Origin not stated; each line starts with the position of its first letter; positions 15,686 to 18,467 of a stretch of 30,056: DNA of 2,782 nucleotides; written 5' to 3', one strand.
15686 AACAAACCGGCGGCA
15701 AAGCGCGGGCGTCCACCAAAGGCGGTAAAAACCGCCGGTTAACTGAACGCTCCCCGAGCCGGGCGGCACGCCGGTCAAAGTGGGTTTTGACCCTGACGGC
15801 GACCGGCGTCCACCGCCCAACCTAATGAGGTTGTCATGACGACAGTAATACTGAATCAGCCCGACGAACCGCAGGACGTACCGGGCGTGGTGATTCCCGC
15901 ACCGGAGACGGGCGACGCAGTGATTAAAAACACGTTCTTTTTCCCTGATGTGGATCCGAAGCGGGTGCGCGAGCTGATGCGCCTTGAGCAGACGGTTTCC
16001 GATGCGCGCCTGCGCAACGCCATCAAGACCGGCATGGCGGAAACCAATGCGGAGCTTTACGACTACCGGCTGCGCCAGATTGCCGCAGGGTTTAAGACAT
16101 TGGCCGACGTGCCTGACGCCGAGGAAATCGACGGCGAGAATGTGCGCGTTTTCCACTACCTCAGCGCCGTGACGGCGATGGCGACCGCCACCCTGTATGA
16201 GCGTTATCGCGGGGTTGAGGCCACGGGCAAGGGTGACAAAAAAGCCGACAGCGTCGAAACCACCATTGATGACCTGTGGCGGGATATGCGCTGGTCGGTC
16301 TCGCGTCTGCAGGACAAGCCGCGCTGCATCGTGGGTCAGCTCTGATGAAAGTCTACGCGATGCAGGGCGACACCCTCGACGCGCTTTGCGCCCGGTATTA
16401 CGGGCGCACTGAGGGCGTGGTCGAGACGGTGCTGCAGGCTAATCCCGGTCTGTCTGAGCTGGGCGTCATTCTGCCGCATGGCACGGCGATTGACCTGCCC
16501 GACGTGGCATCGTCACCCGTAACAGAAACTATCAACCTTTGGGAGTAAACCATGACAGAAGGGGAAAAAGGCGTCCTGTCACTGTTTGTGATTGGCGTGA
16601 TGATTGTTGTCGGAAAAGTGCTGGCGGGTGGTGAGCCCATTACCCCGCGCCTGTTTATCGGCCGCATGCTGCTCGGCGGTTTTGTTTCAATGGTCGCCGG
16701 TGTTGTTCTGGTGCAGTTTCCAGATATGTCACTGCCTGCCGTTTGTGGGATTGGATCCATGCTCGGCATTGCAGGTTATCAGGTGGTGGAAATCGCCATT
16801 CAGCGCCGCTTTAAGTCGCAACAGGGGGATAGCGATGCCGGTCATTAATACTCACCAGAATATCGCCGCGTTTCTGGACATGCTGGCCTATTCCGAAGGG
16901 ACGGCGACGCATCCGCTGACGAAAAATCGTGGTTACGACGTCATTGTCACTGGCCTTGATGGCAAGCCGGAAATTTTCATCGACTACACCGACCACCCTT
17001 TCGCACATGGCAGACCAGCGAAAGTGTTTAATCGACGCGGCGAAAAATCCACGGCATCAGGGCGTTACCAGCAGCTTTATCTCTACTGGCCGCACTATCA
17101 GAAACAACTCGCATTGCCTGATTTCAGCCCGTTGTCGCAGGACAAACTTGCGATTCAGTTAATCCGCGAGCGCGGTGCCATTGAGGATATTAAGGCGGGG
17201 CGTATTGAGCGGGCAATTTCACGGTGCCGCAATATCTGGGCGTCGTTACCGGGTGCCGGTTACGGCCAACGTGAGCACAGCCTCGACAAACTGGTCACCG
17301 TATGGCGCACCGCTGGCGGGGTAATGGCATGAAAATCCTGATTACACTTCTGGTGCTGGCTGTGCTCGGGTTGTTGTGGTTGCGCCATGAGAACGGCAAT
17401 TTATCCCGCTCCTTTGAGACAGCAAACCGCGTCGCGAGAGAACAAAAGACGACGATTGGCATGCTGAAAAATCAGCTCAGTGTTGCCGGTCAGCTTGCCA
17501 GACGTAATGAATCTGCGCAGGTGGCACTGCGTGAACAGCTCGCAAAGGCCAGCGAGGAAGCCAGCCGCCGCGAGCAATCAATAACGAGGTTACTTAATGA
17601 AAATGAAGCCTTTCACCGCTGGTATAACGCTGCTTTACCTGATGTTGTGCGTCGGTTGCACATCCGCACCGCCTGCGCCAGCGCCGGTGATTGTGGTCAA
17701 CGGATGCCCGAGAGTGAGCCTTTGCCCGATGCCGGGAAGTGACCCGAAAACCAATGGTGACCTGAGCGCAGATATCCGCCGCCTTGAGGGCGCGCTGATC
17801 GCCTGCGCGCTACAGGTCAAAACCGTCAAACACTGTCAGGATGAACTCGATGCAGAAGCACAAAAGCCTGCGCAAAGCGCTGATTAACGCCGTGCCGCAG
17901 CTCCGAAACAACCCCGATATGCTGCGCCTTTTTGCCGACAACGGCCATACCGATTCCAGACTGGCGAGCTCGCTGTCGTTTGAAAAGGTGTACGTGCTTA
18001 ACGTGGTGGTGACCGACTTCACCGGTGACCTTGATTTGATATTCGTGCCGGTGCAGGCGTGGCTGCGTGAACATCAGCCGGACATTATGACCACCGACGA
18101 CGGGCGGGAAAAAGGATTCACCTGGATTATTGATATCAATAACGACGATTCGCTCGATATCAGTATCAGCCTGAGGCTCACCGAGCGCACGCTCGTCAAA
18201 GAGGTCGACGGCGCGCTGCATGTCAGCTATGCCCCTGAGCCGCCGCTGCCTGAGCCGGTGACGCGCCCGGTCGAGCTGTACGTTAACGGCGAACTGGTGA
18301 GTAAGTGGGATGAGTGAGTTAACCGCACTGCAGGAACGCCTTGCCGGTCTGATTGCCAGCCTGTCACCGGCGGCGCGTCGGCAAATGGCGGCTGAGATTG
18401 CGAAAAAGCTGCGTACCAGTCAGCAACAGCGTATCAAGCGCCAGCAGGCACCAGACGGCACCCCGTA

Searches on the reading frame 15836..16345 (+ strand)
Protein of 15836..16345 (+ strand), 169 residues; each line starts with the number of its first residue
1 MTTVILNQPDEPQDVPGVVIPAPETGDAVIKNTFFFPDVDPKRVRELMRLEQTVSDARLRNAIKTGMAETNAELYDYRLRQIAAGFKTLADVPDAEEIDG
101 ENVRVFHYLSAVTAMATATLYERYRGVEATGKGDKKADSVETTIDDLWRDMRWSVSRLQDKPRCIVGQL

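Call 78: search_protein_families(library=phrogs, proteins=[window:15836-16345:+], max_evalue=0.00001)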
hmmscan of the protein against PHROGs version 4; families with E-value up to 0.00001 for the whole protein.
window:15836-16345:+ (169 aa): 4 families
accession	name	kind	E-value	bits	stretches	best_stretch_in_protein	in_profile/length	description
phrog_71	-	connector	3.1e-65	219.8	1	14-168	12-157/158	head-tail adaptor Ad1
phrog_15245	-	unknown function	2e-31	109.2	1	97-169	2-74/74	-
phrog_36174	-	unknown function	2.6e-30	105.2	1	67-137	1-70/72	-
phrog_36898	-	unknown function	6.3e-06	27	0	22-60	9-46/46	-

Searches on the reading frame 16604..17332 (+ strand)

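Call 78: search_protein_families(library=phrogs, proteins=[window:16604-17332:+], max_evalue=0.00001)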
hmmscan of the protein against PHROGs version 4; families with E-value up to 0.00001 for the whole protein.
window:16604-17332:+ (242 aa): 4 families
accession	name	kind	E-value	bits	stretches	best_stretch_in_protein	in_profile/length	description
phrog_17029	-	unknown function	3.3e-107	358.5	1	78-240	1-163/241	-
phrog_90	-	lysis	3.8e-69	234.6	1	64-241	633-808/1168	endolysin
phrog_17230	-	tail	5.6e-20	72.5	1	67-230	352-506/580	tail fiber protein/ lysozyme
phrog_28672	-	other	3.2e-09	36.9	1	125-221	42-138/397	metallo-endopeptidase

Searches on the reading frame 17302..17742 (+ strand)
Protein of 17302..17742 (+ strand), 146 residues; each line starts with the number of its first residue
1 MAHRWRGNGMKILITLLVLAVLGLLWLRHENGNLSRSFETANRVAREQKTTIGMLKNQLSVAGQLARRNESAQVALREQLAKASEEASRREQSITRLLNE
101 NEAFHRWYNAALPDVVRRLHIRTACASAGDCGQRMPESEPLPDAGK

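Call 78: search_protein_families(library=phrogs, proteins=[window:17302-17742:+], max_evalue=0.00001)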
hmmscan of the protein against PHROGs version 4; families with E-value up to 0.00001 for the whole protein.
window:17302-17742:+ (146 aa): 1 family
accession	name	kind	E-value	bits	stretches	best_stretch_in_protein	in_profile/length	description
phrog_89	-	lysis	2.8e-53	180.7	1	10-146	3-139/143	Rz-like spanin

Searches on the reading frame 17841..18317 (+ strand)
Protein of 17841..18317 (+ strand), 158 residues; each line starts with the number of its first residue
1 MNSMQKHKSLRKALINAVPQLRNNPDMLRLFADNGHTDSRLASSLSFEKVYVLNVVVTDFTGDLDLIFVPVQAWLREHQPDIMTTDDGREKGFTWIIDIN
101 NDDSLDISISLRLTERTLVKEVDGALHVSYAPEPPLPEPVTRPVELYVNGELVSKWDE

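Call 78: search_protein_families(library=phrogs, proteins=[window:17841-18317:+], max_evalue=0.00001)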
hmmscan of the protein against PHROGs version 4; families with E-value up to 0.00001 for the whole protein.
window:17841-18317:+ (158 aa): 3 families
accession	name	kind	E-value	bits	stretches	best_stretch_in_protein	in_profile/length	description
phrog_65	-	connector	1.2e-62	211.4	1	4-158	1-154/159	tail terminator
phrog_14671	-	unknown function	1.7e-27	96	1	113-158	2-47/47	-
phrog_36427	-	unknown function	1.8e-26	94.2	1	4-133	1-131/367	-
